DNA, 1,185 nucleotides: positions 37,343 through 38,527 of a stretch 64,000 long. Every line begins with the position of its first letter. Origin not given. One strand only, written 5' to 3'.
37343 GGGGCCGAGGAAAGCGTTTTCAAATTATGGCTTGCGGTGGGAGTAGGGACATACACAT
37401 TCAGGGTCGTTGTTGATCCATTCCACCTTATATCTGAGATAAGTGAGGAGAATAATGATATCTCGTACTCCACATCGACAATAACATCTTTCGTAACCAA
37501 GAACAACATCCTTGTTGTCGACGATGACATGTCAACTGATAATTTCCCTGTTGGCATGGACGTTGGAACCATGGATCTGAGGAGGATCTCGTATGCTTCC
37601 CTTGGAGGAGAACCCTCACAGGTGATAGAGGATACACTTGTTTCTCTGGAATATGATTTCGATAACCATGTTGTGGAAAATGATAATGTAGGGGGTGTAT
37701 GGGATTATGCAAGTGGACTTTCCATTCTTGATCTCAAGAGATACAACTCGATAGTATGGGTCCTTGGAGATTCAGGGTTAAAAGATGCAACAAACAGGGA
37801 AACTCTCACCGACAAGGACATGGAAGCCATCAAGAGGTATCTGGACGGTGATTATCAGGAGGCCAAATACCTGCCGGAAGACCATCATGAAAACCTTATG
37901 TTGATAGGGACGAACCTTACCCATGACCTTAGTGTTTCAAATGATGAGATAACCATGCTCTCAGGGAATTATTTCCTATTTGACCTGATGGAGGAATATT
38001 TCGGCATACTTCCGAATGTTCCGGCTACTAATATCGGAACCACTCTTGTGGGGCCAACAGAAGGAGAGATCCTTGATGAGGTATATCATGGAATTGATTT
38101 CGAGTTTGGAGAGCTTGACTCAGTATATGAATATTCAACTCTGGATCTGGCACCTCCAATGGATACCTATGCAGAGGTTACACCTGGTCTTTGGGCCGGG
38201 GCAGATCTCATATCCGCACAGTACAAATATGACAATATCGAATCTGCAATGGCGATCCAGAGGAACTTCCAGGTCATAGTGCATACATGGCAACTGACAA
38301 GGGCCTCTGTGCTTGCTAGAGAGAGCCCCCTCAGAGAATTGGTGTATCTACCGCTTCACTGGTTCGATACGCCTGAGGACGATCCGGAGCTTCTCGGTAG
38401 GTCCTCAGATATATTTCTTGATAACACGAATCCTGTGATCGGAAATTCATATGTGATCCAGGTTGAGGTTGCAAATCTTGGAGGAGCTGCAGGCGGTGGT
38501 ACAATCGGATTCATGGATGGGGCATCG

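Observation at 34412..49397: Four-gene cluster of class-III-signal (archaeal pilin-like) proteins, including two about 2200-aa paralogs with vWA/MIDAS, CARDB-like repeats and an additional C-terminal TM anchor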

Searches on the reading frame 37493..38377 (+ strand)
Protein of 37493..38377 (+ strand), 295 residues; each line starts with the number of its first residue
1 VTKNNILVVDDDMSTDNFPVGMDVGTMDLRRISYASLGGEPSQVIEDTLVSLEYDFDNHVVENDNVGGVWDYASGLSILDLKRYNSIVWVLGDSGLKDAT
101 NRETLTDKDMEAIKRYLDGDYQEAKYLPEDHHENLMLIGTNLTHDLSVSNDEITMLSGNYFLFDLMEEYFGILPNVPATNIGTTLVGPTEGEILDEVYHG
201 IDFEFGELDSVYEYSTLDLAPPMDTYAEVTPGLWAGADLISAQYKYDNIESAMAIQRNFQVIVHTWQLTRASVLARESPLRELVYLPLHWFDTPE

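Call 61: predict_structure(alignment_id=A2)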
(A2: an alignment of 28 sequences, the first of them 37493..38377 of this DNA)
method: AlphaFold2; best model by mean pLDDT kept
length: 295 residues; sequences in the alignment: 28
mean_pLDDT: 93.0   pTM: 0.92
mean pLDDT of the five models: 93.0, 92.8, 92.7, 92.4, 91.5
residues with pLDDT >= 90: 239; 70-90: 51; 50-70: 5; < 50: 0
segments of 3 or more residues with pLDDT < 50: none
pLDDT, mean of each block of 10 residues (from residue 1): 80 96 95 91 95 95 93 93 95 91 94 96 88 96 93 95 97 96 95 90 90 97 95 97 95 90 96 84 95 83
secondary structure, 60 per line:
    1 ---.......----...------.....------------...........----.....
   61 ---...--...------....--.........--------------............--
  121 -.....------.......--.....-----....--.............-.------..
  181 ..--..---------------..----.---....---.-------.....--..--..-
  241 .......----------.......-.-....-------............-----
elements in order: E4-10 H24-28 H41-51 E56-60 E64-66 E69-71 H78-81 E84-92 H107-118 H122-126 E133-139 H142-146 E152-155 E158-161 H162-170 E179-182 E212-215 E227-231 E241-247 E258-264 H279-290
